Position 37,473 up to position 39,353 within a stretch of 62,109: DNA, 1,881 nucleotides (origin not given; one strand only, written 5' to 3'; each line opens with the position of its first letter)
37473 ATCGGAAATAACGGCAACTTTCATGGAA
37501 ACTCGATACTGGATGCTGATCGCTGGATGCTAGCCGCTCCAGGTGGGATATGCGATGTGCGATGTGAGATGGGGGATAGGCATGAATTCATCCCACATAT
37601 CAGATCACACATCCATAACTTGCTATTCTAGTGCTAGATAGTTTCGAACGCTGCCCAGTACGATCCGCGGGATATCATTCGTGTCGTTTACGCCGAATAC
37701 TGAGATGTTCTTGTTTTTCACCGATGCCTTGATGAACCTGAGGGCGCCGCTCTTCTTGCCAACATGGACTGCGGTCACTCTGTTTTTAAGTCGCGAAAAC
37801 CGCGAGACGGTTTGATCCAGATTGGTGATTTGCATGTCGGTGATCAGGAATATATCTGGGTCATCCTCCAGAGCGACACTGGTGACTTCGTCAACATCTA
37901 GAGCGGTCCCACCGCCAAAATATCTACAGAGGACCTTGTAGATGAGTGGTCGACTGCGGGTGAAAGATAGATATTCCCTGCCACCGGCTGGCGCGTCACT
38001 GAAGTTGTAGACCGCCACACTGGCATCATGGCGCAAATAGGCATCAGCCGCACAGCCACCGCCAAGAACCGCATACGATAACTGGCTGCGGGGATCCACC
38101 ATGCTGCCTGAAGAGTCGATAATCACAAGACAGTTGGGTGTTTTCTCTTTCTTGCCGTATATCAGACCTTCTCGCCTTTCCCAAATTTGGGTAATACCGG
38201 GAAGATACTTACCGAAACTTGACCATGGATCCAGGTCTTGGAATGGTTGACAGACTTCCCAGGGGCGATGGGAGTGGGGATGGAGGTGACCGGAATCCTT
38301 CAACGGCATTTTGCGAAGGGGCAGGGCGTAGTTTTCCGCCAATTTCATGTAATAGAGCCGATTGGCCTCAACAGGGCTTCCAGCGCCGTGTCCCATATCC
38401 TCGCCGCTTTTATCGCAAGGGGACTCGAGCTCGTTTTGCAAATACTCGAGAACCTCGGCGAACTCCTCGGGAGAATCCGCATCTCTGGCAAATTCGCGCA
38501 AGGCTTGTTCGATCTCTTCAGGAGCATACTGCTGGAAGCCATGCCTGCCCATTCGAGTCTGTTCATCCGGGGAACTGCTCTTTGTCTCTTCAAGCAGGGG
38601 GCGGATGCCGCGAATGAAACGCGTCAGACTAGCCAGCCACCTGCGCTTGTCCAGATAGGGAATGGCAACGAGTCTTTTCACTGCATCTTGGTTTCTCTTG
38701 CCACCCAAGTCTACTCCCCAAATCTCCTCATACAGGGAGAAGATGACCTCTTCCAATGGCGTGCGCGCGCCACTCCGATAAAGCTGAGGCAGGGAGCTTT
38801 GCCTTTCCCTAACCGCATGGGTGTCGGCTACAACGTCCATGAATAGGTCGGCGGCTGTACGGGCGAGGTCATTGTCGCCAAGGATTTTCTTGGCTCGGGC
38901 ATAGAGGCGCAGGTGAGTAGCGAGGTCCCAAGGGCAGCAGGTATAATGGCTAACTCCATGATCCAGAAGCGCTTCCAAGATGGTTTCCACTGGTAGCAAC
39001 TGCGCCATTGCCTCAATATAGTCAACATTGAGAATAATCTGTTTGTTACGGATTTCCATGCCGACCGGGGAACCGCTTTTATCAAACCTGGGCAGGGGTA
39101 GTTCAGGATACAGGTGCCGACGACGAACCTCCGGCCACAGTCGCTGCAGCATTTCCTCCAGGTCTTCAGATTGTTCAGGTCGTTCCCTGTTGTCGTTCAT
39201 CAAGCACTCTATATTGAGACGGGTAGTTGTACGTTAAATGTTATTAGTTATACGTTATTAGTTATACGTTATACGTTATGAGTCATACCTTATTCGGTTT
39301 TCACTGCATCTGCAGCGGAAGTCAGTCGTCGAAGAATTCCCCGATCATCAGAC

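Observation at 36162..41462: MoxR AAA+ / GXGXG beta-helix / VWA operon with phosphoesterase and GNAT: an unassigned three-component ATPase system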

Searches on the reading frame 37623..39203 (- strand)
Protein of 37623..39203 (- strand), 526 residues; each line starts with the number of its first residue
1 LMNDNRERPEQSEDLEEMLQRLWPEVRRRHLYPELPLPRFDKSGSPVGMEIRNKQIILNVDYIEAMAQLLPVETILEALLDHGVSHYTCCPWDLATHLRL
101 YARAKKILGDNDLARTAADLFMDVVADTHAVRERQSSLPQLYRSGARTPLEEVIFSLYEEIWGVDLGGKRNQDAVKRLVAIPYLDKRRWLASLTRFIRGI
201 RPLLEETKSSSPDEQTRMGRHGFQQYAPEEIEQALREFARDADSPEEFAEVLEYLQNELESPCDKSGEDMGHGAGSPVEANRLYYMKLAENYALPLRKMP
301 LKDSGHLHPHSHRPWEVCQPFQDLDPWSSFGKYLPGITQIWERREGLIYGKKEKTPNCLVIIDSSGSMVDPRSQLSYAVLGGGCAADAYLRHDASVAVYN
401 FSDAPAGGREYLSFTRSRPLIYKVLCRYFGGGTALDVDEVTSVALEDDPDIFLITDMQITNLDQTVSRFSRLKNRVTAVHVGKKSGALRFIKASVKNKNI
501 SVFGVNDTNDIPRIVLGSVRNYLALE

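Call 3: search_protein_families(library=pfam, proteins=[window:37623-39203:-], max_evalue=0.1)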
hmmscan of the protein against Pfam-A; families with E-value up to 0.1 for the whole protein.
window:37623-39203:- (526 aa): 0 families

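Call 4: search_protein_families(library=ncbifam, proteins=[window:37623-39203:-], max_evalue=0.1)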
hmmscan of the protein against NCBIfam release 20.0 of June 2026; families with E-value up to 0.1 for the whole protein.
window:37623-39203:- (526 aa): 0 families

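Call 5: search_protein_families(library=padloc, proteins=[window:37623-39203:-], max_evalue=0.1)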
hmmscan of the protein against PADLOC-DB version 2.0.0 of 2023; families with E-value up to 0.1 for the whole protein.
window:37623-39203:- (526 aa): 0 families

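Call 8: search_solved_structures(query=window:37623-39203:-, max_evalue=10)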
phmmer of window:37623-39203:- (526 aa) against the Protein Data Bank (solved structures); distinct sequences matched with E-value up to 10: 1.
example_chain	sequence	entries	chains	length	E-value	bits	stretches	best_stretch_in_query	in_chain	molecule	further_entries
6qe6_A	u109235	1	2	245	1.9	10.6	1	48-104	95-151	tRNA (Adenine(22)-N(1))-methyltransferase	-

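Call 14: find_homologous_proteins(query=window:37623-39203:-, max_evalue=0.001)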
Query window:37623-39203:- (526 aa): 933 proteins with E <= 0.001 among 8000 candidates; the best 120 are listed.
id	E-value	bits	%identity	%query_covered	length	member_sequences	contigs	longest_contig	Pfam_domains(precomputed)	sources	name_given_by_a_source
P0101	0.0e+0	1155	95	100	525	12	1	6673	-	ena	-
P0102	9.1e-298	1007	82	100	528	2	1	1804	-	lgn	-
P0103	1.2e-296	1003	82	98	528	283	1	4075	-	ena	-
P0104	2.6e-295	998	82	100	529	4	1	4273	-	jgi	jgi:hypothetical protein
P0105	9.2e-293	990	81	100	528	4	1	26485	-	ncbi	-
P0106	9.3e-291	983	81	98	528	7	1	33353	-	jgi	-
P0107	1.3e-289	980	80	99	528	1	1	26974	-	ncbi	-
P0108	9.2e-289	977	79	100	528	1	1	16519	-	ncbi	-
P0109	8.1e-288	974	80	100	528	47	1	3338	-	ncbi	-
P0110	6.8e-287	971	78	100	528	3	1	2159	-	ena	-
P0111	4.0e-286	968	79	99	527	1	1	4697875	-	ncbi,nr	ncbi:MAG: hypothetical protein JSU72_16640 [Deltaproteobacteria bacterium]|nr:MAG: hypothetical prot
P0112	4.3e-286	968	81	95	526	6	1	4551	-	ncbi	-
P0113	4.1e-285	965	81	96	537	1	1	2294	-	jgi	jgi:hypothetical protein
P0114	2.1e-283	959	79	100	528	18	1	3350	-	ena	-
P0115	3.6e-283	958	78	100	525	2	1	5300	-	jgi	jgi:hypothetical protein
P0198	3.7e-172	592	48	98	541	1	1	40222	-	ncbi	-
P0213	1.1e-171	591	48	97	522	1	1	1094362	PF13519.13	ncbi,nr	ncbi:MAG: VWA domain-containing protein [Deltaproteobacteria bacterium]|nr:MAG: VWA domain-containin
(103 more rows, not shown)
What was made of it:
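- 37623..39203 (-): Pseudo-zincin-VWA protein of 526 aa. More than 900 homologs (call 14).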

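Call 23: predict_structure(alignment_id=A1)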
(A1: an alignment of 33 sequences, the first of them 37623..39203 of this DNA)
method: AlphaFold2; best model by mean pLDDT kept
length: 526 residues; sequences in the alignment: 33
mean_pLDDT: 71.2   pTM: 0.53
mean pLDDT of the five models: 71.2, 70.7, 70.0, 67.8, 66.3
residues with pLDDT >= 90: 97; 70-90: 255; 50-70: 61; < 50: 113
segments of 3 or more residues with pLDDT < 50: 1-7, 261-283, 288-352, 369-373, 430-433
pLDDT, mean of each block of 10 residues (from residue 1): 45 87 93 88 81 84 90 94 85 80 89 87 92 91 82 90 81 85 90 93 76 59 70 76 73 77 33 35 49 34 32 30 35 36 31 73 61 61 83 85 65 84 71 62 76 77 78 84 72 79 79 74 56
secondary structure, 60 per line:
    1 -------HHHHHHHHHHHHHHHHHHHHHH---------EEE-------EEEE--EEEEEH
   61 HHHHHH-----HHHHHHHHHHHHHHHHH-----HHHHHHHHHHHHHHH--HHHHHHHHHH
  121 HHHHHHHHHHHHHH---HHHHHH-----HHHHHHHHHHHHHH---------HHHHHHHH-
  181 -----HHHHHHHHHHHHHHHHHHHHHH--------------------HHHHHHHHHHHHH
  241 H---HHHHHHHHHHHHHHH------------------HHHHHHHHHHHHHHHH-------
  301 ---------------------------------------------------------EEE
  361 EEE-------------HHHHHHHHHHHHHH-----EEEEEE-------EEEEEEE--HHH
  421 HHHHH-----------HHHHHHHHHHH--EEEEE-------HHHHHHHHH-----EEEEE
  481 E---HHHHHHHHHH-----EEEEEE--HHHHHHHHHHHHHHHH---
elements in order: H8-29 E39-41 E49-52 E55-59 H60-66 H72-88 H94-108 H111-134 H138-143 H149-162 H172-179 H186-207 H228-241 H245-259 H278-293 E358-363 H377-390 E396-401 E409-415 H418-425 H437-447 E450-454 H462-470 E476-481 H485-494 E500-505 H508-523

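Call 27: fold_search(model_id=the predicted structure, library=pdb)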
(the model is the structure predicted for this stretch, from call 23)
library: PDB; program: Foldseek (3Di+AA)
matches with E <= 10: 664; with E <= 0.001: 9
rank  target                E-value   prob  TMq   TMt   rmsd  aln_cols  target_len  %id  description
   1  4wfq                  2.5e-04  1.00  0.27  0.64   4.0       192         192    9  Crystal structure of TFIIH subunit (released 2015-02-18)
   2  7o4i_6                2.8e-04  1.00  0.27  0.38   3.7       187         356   11  Yeast RNA polymerase II transcription pre-initiation complex with initial transcription bubble (released 2021-06-16)
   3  7o4l_6                3.9e-04  1.00  0.27  0.37   4.0       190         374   10  Yeast TFIIH in the expanded state within the pre-initiation complex (released 2021-06-16)
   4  7o4k_6                5.4e-04  1.00  0.27  0.38   3.8       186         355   10  Yeast TFIIH in the contracted state within the pre-initiation complex (released 2021-06-16)
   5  7zs9_6                5.4e-04  1.00  0.25  0.34   4.2       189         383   10  Yeast RNA polymerase II transcription pre-initiation complex with the +1 nucleosome (complex A) (released 2022-11-16)
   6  5oqj_6                5.4e-04  1.00  0.25  0.38   4.2       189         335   12  STRUCTURE OF YEAST TRANSCRIPTION PRE-INITIATION COMPLEX WITH TFIIH (released 2018-04-25)
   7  9pd3_E                5.4e-04  1.00  0.26  0.38  10.7       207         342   12  NER dual incision complex - DuIS (released 2026-02-18)
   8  8ebs_E                9.3e-04  1.00  0.26  0.37  16.4       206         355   12  Initial DNA-lesion (Cy5) binding by XPC and TFIIH (released 2023-04-19)
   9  9pd4_E                9.7e-04  1.00  0.25  0.37  10.7       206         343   11  NER dual incision complex - DuIM (released 2026-02-18)
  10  6m3y                  1.2e-03  1.00  0.26  0.18   4.3       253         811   11  Crystal structure of pilus adhesin, SpaC from Lactobacillus rhamnosus GG - open conformation (released 2020-07-29)
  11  8ebu_E                1.2e-03  1.00  0.26  0.35  10.4       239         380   11  XPC release from Core7-XPA-DNA (Cy5) (released 2023-04-19)
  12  1ijb                  1.6e-03  1.00  0.25  0.56   4.6       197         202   18  The von Willebrand Factor mutant (I546V) A1 domain (released 2002-07-10)
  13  8ebt_E                1.7e-03  1.00  0.26  0.34   9.7       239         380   12  XPA repositioning Core7 of TFIIH relative to XPC-DNA lesion (Cy5) (released 2023-04-19)
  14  1fe8_C                1.8e-03  1.00  0.24  0.57   4.3       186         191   13  CRYSTAL STRUCTURE OF THE VON WILLEBRAND FACTOR A3 DOMAIN IN COMPLEX WITH A FAB FRAGMENT OF IGG RU5 THAT INHIBITS COLLA (released 2001-04-04)
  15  8pfd_B                1.9e-03  1.00  0.26  0.66   3.8       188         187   13  Crystal structure of binary complex between Aster yellows witches'-broom phytoplasma effector SAP05 and the von Willeb (released 2023-07-05)
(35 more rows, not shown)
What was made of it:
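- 37623..38147 (-): VWA domain with a complete MIDAS site (D363, S365, S367, T433, D456). Foldseek against TFIIH p44/Ssl1, Rpn10 and vWF-A domains, E 2.5e-4, probability 1.0 (call 27).
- On VWA domain with MIDAS: Foldseek E 2.5e-4, probability 1.0, against TFIIH p44/Ssl1, Rpn10 and vWF-A domains (call 27).
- The VWA fold is confirmed (call 27).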

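Call 29: search_protein_families(library=pfam, alignment_id=A1, max_evalue=1)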
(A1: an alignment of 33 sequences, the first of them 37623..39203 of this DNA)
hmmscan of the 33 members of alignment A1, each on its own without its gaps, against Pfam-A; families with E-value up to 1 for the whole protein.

A. member 1, window:37623-39203:- (526 aa): 1 family
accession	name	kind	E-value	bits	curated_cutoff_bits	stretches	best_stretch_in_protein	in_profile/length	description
PF20304.3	Sp-CxC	-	0.17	12.3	27.5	1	229-250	2-23/63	Small protein from certain CxC ATPase-based DNA modification systems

B. families by the number of members that match (of 33 scanned): 23 families
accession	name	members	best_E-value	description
PF13519.12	VWA_2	27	5.1e-06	von Willebrand factor type A domain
PF20124.4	DUF6514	4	0.014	Family of unknown function (DUF6514)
PF08600.16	NuBaID_C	3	0.056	NuBaID, C-terminal domain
PF14197.11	Cep57_CLD_2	2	0.07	Centrosome localisation domain of PPC89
PF20304.3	Sp-CxC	2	0.092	Small protein from certain CxC ATPase-based DNA modification systems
PF01497.23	Peripla_BP_2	2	0.13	Periplasmic binding protein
PF25045.1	vWA_Ro60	1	0.0092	Ro60 vWA domain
PF12969.12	DUF3857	1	0.039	Domain of Unknown Function with PDB structure (DUF3857)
PF17959.7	EF-hand_14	1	0.04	EF-hand domain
PF24642.1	DUF7636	1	0.041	Domain of unknown function (DUF7636)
PF15136.11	UPF0449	1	0.047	Uncharacterised protein family UPF0449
PF24918.1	NET2A_C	1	0.067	NET2A, C-terminal domain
PF22564.2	HAAS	1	0.076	HAAS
PF25561.1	QRICH1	1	0.077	QRICH1 domain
PF20418.3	Herpes_gE_N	1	0.083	Alphaherpesvirus glycoprotein E N-terminal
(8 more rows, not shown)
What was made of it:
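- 37623..38147 (-): VWA_2 in 27 of 33 relatives (call 29).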

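Call 78: search_protein_families(library=phrogs, proteins=[window:37623-39203:-], max_evalue=0.01)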
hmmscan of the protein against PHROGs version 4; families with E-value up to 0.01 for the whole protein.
window:37623-39203:- (526 aa): 0 families

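Call 80: search_dna_similar(query=window:37623-39203:-, collection=phages, mode=protein, max_evalue=0.001, max_rows=10)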
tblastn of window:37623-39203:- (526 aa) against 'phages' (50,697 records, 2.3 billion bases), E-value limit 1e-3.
No match.

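Call 81: search_dna_similar(query=window:37623-39203:-, collection=plasmids, mode=protein, max_evalue=0.001, max_rows=10)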
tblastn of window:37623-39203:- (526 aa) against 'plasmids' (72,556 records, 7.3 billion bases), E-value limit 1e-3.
No match.
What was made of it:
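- The VWA protein has no tblastn match in the phage or plasmid collections (calls 80, 81), and PADLOC gives no hit for the triad (call 5). The VWA protein has no tblastn match in the phage or plasmid collections (calls 80, 81).
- Tried and rejected: tblastn of the VWA protein against the phage and plasmid collections gave no match (calls 80, 81).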

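Call 84: find_encoding_contigs(protein=P0213, flank=4000, max_places=1)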
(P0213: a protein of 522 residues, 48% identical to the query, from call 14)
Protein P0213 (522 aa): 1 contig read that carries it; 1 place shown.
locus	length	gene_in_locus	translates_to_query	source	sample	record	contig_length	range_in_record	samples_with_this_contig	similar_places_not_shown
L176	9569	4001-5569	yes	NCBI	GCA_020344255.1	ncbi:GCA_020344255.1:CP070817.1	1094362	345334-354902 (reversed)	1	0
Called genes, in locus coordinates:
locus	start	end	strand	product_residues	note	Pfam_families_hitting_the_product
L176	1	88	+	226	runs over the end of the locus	PF00149:Metallophos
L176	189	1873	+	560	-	PF01979:Amidohydro_1, PF07969:Amidohydro_3 (weak), PF13382:Adenine_deam_C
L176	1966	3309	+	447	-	PF07728:AAA_5 (faint), PF17863:AAA_lid_2 (faint)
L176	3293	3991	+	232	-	-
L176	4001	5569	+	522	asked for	PF13519:VWA_2 (faint)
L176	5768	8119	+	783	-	PF02190:LON_substr_bdg, PF00004:AAA, PF07728:AAA_5, PF22667:Lon_lid, PF05362:Lon_C, PF13541:ChlI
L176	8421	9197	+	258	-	PF02348:CTP_transf_3, PF12804:NTP_transf_3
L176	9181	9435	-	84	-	PF00215:OMPdecase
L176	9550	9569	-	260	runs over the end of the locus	PF09339:HTH_IclR, PF12802:MarR_2 (faint), PF01047:MarR (faint), PF01614:IclR_C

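Call 85: find_encoding_contigs(protein=P0198, flank=4000, max_places=1)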
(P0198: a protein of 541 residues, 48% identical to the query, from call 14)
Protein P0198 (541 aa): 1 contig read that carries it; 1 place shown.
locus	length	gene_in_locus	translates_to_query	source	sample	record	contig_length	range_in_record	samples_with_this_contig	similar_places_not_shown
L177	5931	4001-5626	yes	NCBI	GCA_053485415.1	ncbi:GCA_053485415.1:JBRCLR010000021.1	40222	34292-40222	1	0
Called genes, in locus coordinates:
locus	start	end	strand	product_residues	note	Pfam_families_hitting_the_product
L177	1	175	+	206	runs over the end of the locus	PF00625:Guanylate_kin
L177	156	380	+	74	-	PF01192:RNA_pol_Rpb6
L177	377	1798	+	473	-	PF01966:HD, PF19276:HD_assoc_2 (weak)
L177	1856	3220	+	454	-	PF17863:AAA_lid_2 (weak)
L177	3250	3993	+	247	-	-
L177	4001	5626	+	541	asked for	-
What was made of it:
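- Loci selected through the VWA protein also carry it (calls 84, 85).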
